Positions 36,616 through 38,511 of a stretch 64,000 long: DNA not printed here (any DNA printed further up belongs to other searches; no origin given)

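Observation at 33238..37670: REP-type palindromes inserted in frame into hsdR, hsdS (twice), hsdM (twice) and the RAYT gene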

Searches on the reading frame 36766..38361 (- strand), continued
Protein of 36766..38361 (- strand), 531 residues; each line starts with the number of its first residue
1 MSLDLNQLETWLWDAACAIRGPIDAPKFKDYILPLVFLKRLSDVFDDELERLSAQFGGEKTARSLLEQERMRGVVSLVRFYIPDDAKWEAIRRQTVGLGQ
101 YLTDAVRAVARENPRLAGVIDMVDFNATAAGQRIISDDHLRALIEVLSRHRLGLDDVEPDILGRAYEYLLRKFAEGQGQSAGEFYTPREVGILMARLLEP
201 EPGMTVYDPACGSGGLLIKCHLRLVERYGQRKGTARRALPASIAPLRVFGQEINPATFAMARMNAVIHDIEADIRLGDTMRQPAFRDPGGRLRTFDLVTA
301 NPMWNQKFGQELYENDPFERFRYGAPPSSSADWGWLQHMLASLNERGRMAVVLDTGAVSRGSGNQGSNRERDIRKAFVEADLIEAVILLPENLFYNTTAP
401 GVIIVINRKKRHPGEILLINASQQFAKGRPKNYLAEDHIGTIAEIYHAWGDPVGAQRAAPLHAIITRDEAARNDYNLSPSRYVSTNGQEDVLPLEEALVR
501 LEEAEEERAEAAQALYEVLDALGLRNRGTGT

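Call 67: predict_structure(alignment_id=A2)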
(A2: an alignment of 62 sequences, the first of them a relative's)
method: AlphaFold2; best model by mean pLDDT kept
length: 531 residues; sequences in the alignment: 62
mean_pLDDT: 78.0   pTM: 0.77
mean pLDDT of the five models: 78.0, 76.3, 72.0, 71.2, 57.7
residues with pLDDT >= 90: 142; 70-90: 257; 50-70: 92; < 50: 40
segments of 3 or more residues with pLDDT < 50: 178-183, 356-368, 452-457, 487-492, 528-531
pLDDT, mean of each block of 10 residues (from residue 1): 80 86 63 87 93 93 93 87 93 89 89 76 66 73 93 83 77 57 64 90 90 70 87 69 90 76 78 85 89 91 64 85 71 80 93 55 44 83 90 57 89 92 64 78 87 52 88 81 55 53 78 80 60 37
secondary structure, 60 per line:
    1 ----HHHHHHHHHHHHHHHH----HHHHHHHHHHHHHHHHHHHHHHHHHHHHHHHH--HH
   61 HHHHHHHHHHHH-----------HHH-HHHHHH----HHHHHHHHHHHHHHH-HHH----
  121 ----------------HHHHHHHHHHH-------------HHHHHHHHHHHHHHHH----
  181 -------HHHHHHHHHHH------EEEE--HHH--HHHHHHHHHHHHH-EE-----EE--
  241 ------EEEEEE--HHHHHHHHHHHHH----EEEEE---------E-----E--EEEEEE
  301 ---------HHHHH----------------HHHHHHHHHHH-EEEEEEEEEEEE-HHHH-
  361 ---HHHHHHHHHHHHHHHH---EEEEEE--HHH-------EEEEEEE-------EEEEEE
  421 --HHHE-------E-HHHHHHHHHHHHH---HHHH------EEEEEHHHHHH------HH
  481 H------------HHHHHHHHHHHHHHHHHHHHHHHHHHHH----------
elements in order: H5-20 H25-56 H59-72 H88-93 H98-112 H137-147 H161-176 H188-198 E205-208 H216-228 E247-252 H255-267 E272-276 E295-300 H310-314 H331-341 E343-354 H356-359 H364-379 E383-388 E401-407 E415-420 H436-448 H452-455 E462-466 H467-472 H494-521
